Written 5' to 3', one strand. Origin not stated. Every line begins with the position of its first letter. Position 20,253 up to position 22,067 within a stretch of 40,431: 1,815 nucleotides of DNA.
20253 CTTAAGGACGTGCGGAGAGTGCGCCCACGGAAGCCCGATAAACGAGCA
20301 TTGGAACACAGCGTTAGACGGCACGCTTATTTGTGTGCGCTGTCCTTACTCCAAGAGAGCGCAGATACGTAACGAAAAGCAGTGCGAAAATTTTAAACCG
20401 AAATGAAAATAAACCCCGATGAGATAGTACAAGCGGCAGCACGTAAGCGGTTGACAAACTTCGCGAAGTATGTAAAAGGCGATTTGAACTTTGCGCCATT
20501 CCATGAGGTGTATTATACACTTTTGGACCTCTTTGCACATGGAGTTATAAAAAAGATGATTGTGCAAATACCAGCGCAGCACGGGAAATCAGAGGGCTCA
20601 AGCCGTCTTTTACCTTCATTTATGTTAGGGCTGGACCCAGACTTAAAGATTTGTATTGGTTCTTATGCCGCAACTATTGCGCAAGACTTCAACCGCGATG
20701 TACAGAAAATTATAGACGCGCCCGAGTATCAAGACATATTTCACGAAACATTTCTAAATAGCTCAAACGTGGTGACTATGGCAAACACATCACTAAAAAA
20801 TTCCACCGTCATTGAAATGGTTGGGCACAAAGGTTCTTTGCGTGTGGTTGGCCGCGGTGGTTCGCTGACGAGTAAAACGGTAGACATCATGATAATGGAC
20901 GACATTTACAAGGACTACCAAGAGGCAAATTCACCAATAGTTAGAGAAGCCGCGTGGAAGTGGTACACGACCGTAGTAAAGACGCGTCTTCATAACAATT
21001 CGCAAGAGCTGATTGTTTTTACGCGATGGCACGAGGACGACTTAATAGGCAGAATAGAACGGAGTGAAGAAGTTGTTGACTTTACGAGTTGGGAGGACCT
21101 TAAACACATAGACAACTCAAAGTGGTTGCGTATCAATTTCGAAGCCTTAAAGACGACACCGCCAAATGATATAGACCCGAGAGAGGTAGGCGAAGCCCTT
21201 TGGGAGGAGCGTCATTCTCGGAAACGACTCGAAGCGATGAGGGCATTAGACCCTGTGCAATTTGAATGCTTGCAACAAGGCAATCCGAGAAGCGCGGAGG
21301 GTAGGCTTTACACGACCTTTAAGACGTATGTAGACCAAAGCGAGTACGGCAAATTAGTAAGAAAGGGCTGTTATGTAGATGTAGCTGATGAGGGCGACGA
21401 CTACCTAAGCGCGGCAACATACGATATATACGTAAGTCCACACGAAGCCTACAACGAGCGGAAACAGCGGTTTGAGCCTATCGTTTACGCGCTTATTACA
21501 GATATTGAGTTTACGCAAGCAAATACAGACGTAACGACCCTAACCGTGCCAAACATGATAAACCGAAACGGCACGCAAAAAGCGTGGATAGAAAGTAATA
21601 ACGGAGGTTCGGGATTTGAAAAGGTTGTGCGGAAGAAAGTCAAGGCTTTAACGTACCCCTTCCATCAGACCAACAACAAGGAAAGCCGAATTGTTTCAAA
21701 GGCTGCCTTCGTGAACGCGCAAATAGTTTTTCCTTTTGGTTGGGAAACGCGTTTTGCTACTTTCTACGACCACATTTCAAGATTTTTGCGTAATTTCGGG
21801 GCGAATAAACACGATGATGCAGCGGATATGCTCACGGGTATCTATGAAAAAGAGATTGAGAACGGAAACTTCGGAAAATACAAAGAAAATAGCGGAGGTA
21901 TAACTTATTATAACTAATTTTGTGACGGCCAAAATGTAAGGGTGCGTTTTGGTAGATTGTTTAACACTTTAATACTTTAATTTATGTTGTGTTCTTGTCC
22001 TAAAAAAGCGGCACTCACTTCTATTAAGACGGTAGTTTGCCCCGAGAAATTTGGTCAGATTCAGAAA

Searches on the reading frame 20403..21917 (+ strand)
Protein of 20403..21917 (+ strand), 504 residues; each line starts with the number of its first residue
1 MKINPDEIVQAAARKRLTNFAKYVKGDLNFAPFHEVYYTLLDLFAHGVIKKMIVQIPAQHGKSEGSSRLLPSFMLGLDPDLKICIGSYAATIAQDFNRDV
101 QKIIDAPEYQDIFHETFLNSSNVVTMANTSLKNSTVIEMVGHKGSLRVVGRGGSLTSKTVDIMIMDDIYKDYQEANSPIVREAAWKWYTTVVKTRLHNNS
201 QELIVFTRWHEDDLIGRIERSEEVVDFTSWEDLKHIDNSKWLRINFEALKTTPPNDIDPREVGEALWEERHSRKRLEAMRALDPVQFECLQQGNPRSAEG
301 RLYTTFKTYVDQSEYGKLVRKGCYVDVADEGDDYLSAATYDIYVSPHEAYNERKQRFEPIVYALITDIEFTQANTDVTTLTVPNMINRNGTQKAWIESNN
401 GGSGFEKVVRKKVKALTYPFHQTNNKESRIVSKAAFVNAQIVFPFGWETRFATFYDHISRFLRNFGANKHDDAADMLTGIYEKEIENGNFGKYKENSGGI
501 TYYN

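Call 78: search_dna_similar(query=window:20403-21917:+, collection=phages, mode=protein, max_rows=15)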
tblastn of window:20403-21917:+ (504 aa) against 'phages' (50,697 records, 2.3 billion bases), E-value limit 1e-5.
Records with a match: 1412; places in all: 1413; records where one place covers at least 80% of the query: 241.
Best place of each record, by identity: 95-99% 1; 60-80% 8; <60% 1403.
By first word of the organism name: Mycobacterium 476; Microbacterium 272; Gordonia 136; Brucella 41; Lactococcus 40; Escherichia 38; Caulobacter 37; Xanthomonas 36; Streptococcus 33; Bacteroides 31; and 71 more.
By host as written in the record: Mycobacterium smegmatis mc2 155 335; Microbacterium foliorum NRRL B-24224 SEA 111; Microbacterium foliorum NRRL B-24224 104; Gordonia terrae 3612 100; Mycobacterium smegmatis mc#155 80; - 54; Microbacterium paraoxydans NWU1 27; Escherichia coli 25; and 242 more.
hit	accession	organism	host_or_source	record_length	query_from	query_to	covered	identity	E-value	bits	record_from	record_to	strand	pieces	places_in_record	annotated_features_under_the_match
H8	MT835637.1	Bacteriophage sp.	human fecal samples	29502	1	504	100%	96.0%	0e+0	995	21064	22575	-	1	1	record has no annotation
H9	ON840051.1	Caudoviricetes sp.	Rattus norvegicus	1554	1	504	100%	68.5%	0e+0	728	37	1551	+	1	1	large terminase protein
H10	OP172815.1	Parabacteroides phage PD491P1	Parabacteroides distasonis DA491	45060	1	504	100%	68.3%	0e+0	723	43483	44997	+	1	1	hypothetical protein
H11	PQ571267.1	Bacteroides phage BKO1-3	Bacteroides koreensis HM3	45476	1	504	100%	68.1%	0e+0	725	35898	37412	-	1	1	terminase large subunit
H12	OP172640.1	Alistipes phage AS73P1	Alistipes shahii DA73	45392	4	504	99%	68.3%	0e+0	725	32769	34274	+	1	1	hypothetical protein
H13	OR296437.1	Bacteroides phage C1_85S2P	Bacteroides uniformis MB20-85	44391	1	504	100%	67.5%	0e+0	723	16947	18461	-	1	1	hypothetical protein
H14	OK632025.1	Elizabethkingia phage TCUEAP2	Elizabethkingia anophelis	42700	1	504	100%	67.5%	0e+0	689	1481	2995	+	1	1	terminase large subunit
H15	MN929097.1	Parabacteroides phage PDS1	Parabacteroides distasonis APCS2/PD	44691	1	500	99%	63.7%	4e-140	729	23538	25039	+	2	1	terminase large subunit (x2)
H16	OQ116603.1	Bacteroides phage vB_BfrS_UZM3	Bacteroides fragilis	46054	1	485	96%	55.5%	6e-177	557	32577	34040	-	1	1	terminase large subunit | Rnase E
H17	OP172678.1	Bacteroides phage BF766P1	Bacteroides fragilis DA766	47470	2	485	96%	55.6%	2e-174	550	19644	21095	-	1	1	hypothetical protein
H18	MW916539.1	Bacteroides phage GEC_vB_Bfr_VA7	Bacteroides fragilis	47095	2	485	96%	55.6%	7e-174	548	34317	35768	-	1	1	putative terminase large subunit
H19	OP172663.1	Bacteroides phage BF10P2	Bacteroides fragilis CSC10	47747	2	485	96%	55.6%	3e-173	546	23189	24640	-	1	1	hypothetical protein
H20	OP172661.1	Bacteroides phage BF8P1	Bacteroides fragilis TSN8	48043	2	485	96%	55.6%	3e-173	546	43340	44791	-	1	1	hypothetical protein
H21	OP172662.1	Bacteroides phage BF10P1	Bacteroides fragilis CSC10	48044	2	485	96%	55.6%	3e-173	546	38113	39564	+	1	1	hypothetical protein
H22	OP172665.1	Bacteroides phage BF344P1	Bacteroides fragilis BSC344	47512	2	485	96%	55.6%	3e-173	546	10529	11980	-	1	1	hypothetical protein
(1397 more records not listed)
